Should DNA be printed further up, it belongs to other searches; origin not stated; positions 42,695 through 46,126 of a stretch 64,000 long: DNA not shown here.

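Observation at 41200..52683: Divergent OMP gene plus a five-gene translationally coupled operon: candidate uncharacterised envelope-spanning sensory module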

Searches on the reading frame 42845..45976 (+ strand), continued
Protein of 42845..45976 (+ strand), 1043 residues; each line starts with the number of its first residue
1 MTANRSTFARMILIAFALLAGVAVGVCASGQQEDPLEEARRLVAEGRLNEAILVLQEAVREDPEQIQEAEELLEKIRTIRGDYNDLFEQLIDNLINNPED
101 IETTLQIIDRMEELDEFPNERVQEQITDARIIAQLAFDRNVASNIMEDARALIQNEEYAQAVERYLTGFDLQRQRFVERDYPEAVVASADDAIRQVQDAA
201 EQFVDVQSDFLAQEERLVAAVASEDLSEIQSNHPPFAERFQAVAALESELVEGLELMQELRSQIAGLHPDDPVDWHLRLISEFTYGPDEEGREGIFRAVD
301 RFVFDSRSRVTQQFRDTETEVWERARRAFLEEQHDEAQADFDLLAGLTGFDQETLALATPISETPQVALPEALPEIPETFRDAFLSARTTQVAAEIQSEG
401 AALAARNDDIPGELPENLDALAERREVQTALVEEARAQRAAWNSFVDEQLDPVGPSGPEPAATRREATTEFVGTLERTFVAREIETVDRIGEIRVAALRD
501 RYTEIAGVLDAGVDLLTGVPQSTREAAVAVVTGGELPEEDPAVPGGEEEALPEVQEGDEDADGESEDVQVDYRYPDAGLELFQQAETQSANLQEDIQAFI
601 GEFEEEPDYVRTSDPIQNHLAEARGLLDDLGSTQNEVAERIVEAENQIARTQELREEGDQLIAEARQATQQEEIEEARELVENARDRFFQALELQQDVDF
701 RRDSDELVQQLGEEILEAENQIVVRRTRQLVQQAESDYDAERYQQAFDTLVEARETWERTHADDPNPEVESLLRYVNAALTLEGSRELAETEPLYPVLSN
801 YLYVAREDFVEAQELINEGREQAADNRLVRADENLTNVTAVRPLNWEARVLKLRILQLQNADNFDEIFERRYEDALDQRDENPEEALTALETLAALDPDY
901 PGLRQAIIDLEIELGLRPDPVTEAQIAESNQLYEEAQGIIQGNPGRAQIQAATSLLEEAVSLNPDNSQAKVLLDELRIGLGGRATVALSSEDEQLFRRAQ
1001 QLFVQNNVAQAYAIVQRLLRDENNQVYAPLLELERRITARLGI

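Call 57: search_protein_representatives(alignment_id=A1)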
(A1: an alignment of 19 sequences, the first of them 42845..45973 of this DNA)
Query: 19 sequences, 1000 profile positions. Proteins with E-value up to 0.001 (for the whole library): 773; up to 1e-10: 675; up to 1e-30: 529. The best 150 are listed.
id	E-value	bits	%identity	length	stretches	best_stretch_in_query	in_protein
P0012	0.0e+00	1451.0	-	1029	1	3-1000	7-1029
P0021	0.0e+00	1395.3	-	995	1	17-1000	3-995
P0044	0.0e+00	1282.4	-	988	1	13-1000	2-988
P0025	0.0e+00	1208.0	-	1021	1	6-1000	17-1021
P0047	0.0e+00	1184.9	-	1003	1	1-1000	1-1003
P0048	0.0e+00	1159.3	-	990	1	12-1000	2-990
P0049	0.0e+00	1091.2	-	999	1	4-1000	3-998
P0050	0.0e+00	1084.3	-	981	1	25-1000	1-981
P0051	0.0e+00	1068.3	-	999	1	10-1000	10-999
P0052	0.0e+00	1012.9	-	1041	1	6-999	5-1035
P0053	2.4e-292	989.5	-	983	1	23-1000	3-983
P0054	1.9e-289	979.9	-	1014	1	8-1000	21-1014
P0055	8.9e-279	944.6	-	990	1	6-1000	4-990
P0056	9.3e-273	924.7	-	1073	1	11-1000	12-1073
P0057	2.5e-268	910.0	-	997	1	9-998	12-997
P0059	3.4e-263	893.0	-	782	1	227-1000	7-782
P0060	1.4e-259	881.0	-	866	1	152-1000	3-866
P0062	8.4e-250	848.7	-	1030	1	7-999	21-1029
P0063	1.1e-241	821.7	-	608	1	435-1000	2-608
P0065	1.6e-238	811.3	-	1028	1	3-1000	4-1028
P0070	4.3e-226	770.2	-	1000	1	8-996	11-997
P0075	4.9e-220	750.1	-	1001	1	6-997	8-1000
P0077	3.4e-216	737.4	-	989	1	9-1000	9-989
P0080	1.5e-211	722.1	-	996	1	5-996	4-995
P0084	9.9e-204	696.2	-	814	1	199-1000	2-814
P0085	9.1e-202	689.7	-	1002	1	9-997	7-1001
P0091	1.2e-199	682.6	-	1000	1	8-998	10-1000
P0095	1.4e-195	669.2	-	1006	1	5-994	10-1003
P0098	6.9e-193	660.3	-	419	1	583-1000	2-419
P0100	1.4e-191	656.0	-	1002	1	7-998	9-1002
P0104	3.9e-187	641.2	-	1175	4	392-998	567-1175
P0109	2.3e-184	632.1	-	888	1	121-1000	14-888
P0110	4.6e-182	624.4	-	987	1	12-996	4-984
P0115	7.2e-177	607.2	-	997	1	2-998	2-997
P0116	2.0e-175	602.5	-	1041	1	8-1000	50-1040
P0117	2.4e-175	602.2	-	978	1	35-1000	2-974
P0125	1.6e-170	586.2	-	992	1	16-995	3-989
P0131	7.4e-167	574.1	-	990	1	9-1000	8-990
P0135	3.4e-164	565.3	-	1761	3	382-1000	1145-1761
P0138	3.9e-161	555.2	-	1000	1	7-996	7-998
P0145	8.1e-154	530.9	-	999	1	10-996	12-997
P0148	5.1e-153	528.3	-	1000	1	21-998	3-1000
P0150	4.7e-151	521.8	-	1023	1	6-998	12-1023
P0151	5.1e-151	521.7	-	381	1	621-1000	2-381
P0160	5.8e-148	511.5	-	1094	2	25-998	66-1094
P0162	1.3e-147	510.4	-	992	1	5-1000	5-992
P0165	4.7e-146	505.2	-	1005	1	6-996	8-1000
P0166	4.7e-146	505.2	-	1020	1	8-1000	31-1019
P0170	6.2e-144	498.2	-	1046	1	4-996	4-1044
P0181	5.4e-141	488.5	-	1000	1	3-936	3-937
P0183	1.5e-140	487.0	-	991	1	23-1000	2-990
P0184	1.5e-139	483.7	-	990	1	24-1000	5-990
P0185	2.2e-139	483.2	-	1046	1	8-997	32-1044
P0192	1.7e-137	476.9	-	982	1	28-996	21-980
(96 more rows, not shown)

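Call 58: list_cluster_members(proteins=[P0052, P0065, P0080, P0100, P0115, P0135, P0150, P0170, P0185, P0192])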
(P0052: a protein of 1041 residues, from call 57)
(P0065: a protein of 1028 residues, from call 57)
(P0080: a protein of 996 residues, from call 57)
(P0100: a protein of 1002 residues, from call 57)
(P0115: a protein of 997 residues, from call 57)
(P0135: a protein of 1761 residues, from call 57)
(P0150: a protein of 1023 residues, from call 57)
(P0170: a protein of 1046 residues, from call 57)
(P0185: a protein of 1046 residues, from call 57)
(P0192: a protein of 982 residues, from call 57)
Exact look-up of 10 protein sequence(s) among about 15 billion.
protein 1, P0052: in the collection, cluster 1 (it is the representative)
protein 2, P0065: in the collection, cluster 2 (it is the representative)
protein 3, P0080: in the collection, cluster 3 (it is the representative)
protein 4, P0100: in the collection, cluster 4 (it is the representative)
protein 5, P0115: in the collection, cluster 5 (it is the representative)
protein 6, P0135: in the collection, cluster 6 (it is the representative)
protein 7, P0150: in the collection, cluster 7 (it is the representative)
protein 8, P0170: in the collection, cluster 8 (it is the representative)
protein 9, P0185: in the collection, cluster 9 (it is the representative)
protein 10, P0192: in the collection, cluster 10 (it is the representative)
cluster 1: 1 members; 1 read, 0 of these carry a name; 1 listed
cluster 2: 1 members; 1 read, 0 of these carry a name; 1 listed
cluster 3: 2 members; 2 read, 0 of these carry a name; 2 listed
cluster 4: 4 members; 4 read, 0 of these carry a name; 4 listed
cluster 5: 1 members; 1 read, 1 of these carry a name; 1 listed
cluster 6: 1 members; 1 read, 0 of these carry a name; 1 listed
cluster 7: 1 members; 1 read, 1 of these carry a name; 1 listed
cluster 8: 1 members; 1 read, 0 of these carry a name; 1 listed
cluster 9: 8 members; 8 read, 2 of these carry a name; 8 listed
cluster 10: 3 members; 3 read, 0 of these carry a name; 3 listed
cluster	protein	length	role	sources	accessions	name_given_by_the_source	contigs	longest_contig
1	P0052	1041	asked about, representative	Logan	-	-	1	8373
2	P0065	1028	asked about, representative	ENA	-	-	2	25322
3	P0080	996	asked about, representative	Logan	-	-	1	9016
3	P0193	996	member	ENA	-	-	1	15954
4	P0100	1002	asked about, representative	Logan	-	-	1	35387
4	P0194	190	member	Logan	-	-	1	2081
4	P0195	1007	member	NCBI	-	-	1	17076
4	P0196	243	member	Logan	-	-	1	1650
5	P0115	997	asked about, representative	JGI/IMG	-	hypothetical protein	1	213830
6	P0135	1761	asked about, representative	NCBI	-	-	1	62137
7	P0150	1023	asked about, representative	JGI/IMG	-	outer membrane protein assembly factor BamD (BamD/ComL family)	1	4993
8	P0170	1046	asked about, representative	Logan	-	-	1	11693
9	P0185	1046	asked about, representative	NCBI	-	-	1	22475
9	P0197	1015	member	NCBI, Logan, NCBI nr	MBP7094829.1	MAG: hypothetical protein KBC36_01935 [Spirochaetia bacterium] | hypothetical protein [Spirochaetia bacterium]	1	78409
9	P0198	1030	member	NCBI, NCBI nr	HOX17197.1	MAG TPA: hypothetical protein PKW82_01970 [Spirochaetales bacterium] | hypothetical protein [Spirochaetales bacterium]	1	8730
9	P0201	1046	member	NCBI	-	-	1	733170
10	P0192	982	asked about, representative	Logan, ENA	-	-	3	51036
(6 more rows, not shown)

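Call 60: find_encoding_contigs(protein=P0201, flank=10000, max_places=1)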
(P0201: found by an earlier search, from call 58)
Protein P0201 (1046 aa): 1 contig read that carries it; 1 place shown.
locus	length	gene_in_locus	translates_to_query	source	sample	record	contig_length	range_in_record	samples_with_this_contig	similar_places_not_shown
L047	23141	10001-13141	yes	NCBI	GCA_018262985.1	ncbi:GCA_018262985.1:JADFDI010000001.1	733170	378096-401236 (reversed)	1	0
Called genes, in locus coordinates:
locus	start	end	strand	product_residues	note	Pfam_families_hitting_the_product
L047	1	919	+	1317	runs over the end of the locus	-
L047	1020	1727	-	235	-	PF01048:PNP_UDP_1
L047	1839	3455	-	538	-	PF02743:dCache_1 (weak), PF22588:dCache_1_like, PF07536:HWE_HK (faint), PF07568:HisKA_2, PF02518:HATPase_c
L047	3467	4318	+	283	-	PF00849:PseudoU_synth_2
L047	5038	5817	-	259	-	PF00300:His_Phos_1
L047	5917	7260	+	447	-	PF01554:MatE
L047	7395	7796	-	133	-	PF01985:CRS1_YhbY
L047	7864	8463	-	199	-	PF02325:CCB3_YggT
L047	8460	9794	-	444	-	PF03687:UPF0164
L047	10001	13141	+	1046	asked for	PF27421:TP_0855_helical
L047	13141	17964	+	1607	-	PF07228:SpoIIE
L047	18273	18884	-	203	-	PF00163:Ribosomal_S4, PF01479:S4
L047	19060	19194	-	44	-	-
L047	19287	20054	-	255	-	-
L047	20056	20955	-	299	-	PF12801:Fer4_5, PF13237:Fer4_10 (weak)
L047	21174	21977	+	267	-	PF01904:DUF72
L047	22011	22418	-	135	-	-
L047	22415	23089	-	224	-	PF00849:PseudoU_synth_2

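Call 62: find_encoding_contigs(protein=P0135, flank=10000, max_places=1)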
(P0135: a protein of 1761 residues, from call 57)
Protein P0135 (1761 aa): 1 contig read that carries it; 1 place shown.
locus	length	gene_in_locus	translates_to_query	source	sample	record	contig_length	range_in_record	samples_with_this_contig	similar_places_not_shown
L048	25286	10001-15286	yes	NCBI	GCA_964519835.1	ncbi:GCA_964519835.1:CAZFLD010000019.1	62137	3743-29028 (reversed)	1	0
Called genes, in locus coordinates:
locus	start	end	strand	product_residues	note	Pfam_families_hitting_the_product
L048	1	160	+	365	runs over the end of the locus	PF02653:BPD_transp_2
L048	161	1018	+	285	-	PF02653:BPD_transp_2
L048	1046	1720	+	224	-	PF02592:Vut_1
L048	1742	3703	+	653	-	-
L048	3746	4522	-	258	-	-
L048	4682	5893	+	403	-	PF04055:Radical_SAM, PF13186:SPASM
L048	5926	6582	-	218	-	PF12146:Hydrolase_4, PF12697:Abhydrolase_6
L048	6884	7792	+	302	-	PF00023:Ank (faint), PF12796:Ank_2, PF13606:Ank_3 (faint), PF13637:Ank_4 (faint), PF13857:Ank_5 (faint), PF12796:Ank_2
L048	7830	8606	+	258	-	-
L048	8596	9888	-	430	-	PF03687:UPF0164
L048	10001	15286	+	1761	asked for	PF27427:TP_0855_C (faint), PF27421:TP_0855_helical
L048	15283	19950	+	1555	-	PF07228:SpoIIE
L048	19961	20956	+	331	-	-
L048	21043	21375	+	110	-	PF12773:DZR (weak)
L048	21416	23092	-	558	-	PF08308:PEGA, PF13860:FlgD_ig (weak)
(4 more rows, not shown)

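Call 63: find_encoding_contigs(protein=P0192, flank=10000, max_places=1)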
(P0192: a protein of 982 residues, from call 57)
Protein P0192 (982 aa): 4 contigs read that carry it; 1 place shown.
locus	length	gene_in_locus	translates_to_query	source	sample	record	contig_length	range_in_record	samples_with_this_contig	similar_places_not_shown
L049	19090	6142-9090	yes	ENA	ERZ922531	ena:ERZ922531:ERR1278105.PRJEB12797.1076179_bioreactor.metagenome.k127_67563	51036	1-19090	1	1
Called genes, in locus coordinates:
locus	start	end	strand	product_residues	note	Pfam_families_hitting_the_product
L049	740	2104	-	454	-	PF01554:MatE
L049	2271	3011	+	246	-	PF16258:DUF4912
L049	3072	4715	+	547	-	PF03065:Glyco_hydro_57, PF09210:BE_C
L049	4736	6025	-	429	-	PF03687:UPF0164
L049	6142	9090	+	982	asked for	PF27421:TP_0855_helical, PF27427:TP_0855_C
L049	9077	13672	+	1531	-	PF07228:SpoIIE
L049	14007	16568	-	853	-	PF08478:POTRA_1 (faint), PF08479:POTRA_2 (faint), PF07244:POTRA, PF01103:Omp85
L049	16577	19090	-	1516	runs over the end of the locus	PF27414:TP_0324_N, PF04357:TamB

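Call 64: find_encoding_contigs(protein=P0115, flank=10000, max_places=1)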
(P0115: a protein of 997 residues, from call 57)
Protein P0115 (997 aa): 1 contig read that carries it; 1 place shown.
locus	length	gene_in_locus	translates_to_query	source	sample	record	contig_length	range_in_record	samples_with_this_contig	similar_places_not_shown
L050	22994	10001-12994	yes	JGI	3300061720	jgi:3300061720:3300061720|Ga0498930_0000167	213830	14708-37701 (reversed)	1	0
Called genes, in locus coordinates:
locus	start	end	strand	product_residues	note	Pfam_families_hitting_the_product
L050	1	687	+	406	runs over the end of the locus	PF01926:MMR_HSR1, PF18128:HydF_dimer, PF18133:HydF_tetramer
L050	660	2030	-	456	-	PF08245:Mur_ligase_M, PF02875:Mur_ligase_C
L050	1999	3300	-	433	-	PF00815:Histidinol_dh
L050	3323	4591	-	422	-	PF06245:DUF1015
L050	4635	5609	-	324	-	-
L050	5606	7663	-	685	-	PF09822:ABC_transp_aux (weak)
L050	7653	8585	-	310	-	PF23023:Anti-Pycsar_Apyc1, PF00753:Lactamase_B, PF12706:Lactamase_B_2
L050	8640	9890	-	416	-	PF03687:UPF0164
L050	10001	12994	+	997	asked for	PF13432:TPR_16 (faint), PF27421:TP_0855_helical, PF27427:TP_0855_C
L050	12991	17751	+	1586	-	PF13088:BNR_2 (faint), PF07228:SpoIIE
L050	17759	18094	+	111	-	PF12773:DZR, PF13240:Zn_Ribbon_1 (faint)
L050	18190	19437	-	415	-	-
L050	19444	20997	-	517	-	PF00117:GATase, PF07722:Peptidase_C26 (weak), PF02540:NAD_synthase (faint), PF00958:GMP_synt_C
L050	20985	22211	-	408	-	PF00709:Adenylsucc_synt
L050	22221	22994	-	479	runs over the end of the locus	PF00478:IMPDH, PF00571:CBS, PF03060:NMO (weak), PF01070:FMN_dh (weak)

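Call 72: search_solved_structures(query=A1, max_evalue=1)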
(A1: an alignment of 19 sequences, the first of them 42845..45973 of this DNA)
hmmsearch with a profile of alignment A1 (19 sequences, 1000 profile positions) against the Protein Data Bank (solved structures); distinct sequences matched with E-value up to 1: 9.
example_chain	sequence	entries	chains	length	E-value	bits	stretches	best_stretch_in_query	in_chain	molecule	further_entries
4tql_A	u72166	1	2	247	0.016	16.8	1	424-643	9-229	Three helix bundle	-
6gap_A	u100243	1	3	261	0.056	15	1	342-497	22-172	Outer capsid protein sigma-1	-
1ez3_A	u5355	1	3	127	0.085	14.4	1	538-647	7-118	SYNTAXIN-1A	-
1br0_A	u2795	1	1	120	0.12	13.9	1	538-647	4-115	PROTEIN (SYNTAXIN 1-A)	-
5evm_A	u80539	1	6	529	0.24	12.9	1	550-617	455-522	Fusion glycoprotein F0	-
8dmj_A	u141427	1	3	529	0.28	12.7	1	550-616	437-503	Fusion glycoprotein F0,Fusion glycoprotein F1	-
8do4_A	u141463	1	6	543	0.32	12.5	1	550-616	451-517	Fusion glycoprotein F0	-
9y5h_B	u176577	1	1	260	0.38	12.3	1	399-629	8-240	sc-t-SNARE-diff-#3.3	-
9lng_B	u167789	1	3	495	0.68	11.4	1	550-613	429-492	Fusion glycoprotein F0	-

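Call 94: find_related_loci(query=A8, collection=metagenome_contigs, flank=10000)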
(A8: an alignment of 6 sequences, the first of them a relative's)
Query A8 (1046 aa) in metagenome_contigs; peptide patterns used: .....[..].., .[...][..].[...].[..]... (x = any residue, [..] = any of these).
308 stretches matched a pattern; 150 encode a relative of the query (tblastn E <= 1e-3); the best 80 are kept; 80 distinct loci.
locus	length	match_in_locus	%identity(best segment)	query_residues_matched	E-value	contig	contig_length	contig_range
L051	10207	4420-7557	100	1-1046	0e+0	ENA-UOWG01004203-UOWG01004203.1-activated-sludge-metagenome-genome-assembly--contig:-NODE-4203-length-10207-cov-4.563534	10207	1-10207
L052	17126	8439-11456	40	10-1022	0e+0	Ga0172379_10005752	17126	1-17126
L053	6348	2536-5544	40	45-1046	2e-175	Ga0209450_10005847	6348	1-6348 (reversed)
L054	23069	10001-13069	35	18-1046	6e-173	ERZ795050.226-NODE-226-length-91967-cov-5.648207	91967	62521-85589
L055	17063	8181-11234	41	16-1044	3e-172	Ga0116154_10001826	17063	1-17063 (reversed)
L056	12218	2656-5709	41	16-1044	3e-172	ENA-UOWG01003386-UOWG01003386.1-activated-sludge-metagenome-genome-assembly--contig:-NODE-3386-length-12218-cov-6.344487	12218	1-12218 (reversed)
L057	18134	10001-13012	39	46-1046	1e-169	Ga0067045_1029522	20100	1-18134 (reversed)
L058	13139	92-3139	40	50-1046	2e-168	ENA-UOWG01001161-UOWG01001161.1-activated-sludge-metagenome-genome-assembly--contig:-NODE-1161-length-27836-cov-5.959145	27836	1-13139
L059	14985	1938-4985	40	50-1046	3e-168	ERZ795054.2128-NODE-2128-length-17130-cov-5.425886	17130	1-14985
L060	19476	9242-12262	36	32-1044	2e-167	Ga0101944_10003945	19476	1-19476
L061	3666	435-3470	38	32-1046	2e-174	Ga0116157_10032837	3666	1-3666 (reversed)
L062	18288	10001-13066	36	32-1044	4e-164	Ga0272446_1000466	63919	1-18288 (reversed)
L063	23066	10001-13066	36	31-1044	2e-161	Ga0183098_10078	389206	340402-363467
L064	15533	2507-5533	38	49-1044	7e-161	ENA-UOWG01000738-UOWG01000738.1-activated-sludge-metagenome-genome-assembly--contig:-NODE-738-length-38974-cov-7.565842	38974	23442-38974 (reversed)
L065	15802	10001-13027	38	49-1044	7e-161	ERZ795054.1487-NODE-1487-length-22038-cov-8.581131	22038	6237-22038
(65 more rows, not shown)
